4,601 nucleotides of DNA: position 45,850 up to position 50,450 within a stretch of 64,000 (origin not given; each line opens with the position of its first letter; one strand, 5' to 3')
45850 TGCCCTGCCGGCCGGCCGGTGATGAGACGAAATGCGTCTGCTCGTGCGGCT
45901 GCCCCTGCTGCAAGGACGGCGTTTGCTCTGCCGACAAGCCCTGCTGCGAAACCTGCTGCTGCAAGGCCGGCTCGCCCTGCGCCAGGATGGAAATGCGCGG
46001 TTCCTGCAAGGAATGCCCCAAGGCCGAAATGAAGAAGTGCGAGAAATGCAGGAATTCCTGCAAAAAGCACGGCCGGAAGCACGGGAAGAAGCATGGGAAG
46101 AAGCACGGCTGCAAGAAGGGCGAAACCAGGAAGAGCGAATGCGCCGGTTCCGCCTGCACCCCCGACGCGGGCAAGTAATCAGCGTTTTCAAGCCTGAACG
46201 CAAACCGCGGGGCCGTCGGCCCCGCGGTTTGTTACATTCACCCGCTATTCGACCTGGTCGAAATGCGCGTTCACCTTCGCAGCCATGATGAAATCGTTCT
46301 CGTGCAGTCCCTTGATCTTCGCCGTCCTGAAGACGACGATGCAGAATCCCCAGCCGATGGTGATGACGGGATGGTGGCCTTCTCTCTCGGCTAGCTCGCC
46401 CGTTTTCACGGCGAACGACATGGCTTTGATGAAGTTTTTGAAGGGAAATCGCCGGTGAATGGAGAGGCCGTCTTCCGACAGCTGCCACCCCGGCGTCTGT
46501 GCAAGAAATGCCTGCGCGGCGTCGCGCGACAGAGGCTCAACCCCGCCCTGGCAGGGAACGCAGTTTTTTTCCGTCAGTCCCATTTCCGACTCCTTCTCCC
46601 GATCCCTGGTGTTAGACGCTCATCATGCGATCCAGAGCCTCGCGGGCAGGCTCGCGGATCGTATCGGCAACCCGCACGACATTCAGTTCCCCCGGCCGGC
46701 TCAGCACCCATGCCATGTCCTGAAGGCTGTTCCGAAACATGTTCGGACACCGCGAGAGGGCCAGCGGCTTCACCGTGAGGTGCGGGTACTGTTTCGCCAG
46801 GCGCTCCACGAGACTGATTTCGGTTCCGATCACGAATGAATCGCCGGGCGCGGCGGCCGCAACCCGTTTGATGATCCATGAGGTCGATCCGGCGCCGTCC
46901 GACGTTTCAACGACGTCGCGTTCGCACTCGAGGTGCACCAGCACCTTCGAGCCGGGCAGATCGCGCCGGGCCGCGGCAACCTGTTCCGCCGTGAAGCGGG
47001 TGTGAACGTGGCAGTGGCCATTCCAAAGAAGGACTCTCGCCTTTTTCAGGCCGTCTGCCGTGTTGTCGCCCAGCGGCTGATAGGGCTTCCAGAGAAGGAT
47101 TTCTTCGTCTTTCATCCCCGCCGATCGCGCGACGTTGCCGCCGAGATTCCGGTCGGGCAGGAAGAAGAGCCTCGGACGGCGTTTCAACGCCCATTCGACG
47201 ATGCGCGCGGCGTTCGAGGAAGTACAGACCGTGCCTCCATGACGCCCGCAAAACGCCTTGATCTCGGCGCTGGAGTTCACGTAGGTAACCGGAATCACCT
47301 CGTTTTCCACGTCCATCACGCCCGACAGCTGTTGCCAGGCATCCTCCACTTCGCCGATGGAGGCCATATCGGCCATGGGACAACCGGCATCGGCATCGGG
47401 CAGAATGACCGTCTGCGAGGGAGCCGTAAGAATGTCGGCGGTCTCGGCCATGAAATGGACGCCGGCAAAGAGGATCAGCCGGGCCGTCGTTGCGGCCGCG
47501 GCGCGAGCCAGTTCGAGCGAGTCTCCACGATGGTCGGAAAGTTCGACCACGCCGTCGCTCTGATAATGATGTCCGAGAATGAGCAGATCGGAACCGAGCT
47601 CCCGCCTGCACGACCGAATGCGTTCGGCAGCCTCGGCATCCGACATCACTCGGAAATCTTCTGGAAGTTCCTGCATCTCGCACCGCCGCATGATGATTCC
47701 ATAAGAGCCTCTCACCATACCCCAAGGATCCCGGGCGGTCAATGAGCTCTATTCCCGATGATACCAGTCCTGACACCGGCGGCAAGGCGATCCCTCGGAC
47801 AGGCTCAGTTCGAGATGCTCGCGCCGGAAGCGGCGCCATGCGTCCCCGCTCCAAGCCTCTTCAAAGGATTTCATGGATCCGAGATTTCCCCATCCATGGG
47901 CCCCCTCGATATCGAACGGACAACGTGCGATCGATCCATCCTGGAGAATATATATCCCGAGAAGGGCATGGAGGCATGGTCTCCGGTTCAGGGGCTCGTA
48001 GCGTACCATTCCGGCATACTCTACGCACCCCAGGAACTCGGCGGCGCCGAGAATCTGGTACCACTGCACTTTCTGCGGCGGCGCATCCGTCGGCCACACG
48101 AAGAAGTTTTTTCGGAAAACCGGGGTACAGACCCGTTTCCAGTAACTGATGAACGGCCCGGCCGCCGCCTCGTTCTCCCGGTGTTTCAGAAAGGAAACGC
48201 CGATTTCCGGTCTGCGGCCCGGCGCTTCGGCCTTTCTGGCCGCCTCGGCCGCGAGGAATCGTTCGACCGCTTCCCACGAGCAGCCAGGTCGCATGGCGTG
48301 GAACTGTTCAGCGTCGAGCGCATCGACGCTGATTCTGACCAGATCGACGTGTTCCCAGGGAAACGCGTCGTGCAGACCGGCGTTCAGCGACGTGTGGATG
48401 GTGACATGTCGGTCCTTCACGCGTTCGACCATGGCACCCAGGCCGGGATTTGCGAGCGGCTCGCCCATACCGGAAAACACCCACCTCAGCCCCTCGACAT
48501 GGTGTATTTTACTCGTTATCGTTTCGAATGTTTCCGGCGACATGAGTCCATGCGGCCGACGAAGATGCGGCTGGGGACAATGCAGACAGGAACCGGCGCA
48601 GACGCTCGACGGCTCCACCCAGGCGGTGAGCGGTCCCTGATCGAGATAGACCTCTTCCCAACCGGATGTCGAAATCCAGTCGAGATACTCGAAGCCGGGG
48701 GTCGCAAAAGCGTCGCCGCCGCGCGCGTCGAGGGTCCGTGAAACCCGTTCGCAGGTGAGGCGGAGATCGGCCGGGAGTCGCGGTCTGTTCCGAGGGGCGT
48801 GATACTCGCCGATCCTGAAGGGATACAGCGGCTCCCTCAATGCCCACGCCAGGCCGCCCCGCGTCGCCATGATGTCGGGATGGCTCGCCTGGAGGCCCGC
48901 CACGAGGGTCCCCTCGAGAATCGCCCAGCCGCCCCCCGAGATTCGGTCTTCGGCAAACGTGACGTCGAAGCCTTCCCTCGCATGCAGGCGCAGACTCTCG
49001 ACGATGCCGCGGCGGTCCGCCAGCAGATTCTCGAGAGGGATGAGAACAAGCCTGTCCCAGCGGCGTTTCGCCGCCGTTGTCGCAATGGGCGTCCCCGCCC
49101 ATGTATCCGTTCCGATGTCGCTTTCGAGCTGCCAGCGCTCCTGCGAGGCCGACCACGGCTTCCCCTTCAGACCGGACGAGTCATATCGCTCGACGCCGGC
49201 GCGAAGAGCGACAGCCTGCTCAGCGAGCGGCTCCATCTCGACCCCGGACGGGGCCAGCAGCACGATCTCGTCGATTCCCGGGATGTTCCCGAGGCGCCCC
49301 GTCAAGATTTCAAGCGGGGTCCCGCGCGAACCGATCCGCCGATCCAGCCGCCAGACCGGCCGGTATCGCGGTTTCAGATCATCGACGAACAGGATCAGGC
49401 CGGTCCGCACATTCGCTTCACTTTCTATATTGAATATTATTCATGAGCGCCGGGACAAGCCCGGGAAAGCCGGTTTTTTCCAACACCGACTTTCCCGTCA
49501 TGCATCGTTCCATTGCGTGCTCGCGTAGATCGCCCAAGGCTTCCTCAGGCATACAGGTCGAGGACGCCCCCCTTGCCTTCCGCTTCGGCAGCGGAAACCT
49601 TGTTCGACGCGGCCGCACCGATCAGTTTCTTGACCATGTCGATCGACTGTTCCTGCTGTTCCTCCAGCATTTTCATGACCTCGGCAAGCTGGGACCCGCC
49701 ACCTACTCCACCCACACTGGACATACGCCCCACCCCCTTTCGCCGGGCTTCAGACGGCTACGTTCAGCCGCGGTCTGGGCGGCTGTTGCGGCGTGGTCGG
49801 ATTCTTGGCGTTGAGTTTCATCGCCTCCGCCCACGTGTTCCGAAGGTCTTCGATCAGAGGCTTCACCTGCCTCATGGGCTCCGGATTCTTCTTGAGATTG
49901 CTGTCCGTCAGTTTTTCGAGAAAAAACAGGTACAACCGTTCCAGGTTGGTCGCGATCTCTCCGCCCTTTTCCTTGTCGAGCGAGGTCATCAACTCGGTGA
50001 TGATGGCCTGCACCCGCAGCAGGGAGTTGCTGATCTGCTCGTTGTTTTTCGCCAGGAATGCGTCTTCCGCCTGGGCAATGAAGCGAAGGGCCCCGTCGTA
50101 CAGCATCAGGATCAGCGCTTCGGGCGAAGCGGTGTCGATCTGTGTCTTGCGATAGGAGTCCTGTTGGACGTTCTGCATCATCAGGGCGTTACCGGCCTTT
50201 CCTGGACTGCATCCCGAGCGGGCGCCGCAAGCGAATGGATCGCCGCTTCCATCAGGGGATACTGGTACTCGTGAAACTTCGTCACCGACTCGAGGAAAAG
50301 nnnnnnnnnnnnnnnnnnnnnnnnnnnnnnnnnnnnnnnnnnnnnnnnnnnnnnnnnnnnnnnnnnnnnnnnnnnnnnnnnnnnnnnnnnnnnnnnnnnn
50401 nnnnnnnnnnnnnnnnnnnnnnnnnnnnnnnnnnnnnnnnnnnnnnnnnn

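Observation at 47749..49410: Radical-SAM/SPASM enzyme fused to a nucleotidyltransferase-like domain at the tail of the flagellin-modification operon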

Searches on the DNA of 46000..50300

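Call 78: search_rna_families(source=window, start=46000, end=50300, threshold=evalue, max_evalue=1)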
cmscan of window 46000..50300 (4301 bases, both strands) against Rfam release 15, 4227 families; matches with E-value up to 1: 0.
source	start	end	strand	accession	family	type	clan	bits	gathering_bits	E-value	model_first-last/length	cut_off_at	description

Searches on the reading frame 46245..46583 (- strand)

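Call 3: search_protein_families(library=pfam, proteins=[window:46245-46583:-], max_evalue=0.1)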
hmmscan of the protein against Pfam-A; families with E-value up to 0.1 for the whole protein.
window:46245-46583:- (112 aa): 1 family
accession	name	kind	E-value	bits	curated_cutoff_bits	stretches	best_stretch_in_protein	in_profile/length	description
PF01329.24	Pterin_4a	-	3.7e-25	88.3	26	1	17-106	2-90/91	Pterin 4 alpha carbinolamine dehydratase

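Call 4: search_protein_families(library=ncbifam, proteins=[window:46245-46583:-], max_evalue=0.1)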
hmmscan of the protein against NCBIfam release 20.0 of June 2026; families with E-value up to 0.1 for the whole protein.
window:46245-46583:- (112 aa): 5 families
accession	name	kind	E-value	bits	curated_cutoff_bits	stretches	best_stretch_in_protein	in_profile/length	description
NF002019.0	PRK00823.1-4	equivalog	1.4e-28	99.3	137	1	2-110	6-114/116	4a-hydroxytetrahydrobiopterin dehydratase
NF002016.0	PRK00823.1-1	equivalog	1.9e-28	98.8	133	1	3-106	4-109/113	4a-hydroxytetrahydrobiopterin dehydratase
NF002017.0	PRK00823.1-2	equivalog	3.5e-17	62.2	80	1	16-106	3-91/94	4a-hydroxytetrahydrobiopterin dehydratase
NF002018.0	PRK00823.1-3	equivalog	4.7e-15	55.4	108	1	16-108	4-96/98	4a-hydroxytetrahydrobiopterin dehydratase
NF002020.0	PRK00823.1-5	equivalog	2.5e-09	37.3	146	1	15-106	12-103/111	4a-hydroxytetrahydrobiopterin dehydratase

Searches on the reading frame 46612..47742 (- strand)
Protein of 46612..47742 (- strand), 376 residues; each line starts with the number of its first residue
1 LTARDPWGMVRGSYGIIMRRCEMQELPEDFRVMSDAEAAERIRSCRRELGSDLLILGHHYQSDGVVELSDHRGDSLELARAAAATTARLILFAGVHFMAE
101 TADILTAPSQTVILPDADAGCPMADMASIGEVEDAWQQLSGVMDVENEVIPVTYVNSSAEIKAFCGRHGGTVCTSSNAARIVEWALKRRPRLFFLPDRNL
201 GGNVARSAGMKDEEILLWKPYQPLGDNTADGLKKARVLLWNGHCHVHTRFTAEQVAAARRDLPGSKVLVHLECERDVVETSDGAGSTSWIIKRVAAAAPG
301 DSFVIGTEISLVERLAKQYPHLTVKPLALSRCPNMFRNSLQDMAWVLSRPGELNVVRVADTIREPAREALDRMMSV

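Call 3: search_protein_families(library=pfam, proteins=[window:46612-47742:-], max_evalue=0.1)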
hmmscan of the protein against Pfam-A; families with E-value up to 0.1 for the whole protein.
window:46612-47742:- (376 aa): 2 families
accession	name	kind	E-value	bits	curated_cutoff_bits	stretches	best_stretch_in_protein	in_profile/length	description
PF02445.21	NadA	-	3.3e-95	319.1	27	1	41-374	2-294/295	Quinolinate synthetase A protein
PF00590.25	TP_methylase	-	0.017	15.5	27.8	0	292-325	79-112/212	Tetrapyrrole (Corrin/Porphyrin) Methylases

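Call 4: search_protein_families(library=ncbifam, proteins=[window:46612-47742:-], max_evalue=0.1)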
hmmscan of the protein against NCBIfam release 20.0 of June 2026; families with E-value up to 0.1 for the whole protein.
window:46612-47742:- (376 aa): 4 families
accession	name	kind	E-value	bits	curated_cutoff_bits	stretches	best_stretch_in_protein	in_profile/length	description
NF006884.0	PRK09375.2-5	equivalog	4.2e-125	417.8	691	1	22-376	56-422/426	quinolinate synthase NadA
TIGR00550.1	nadA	equivalog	8.7e-90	301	262.9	1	33-376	1-308/309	quinolinate synthase NadA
NF006878.0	PRK09375.1-2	equivalog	1.2e-72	244.6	294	2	37-218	5-168/306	quinolinate synthase NadA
NF006882.0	PRK09375.2-3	equivalog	8e-43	146.7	561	1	43-334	64-364/447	quinolinate synthase NadA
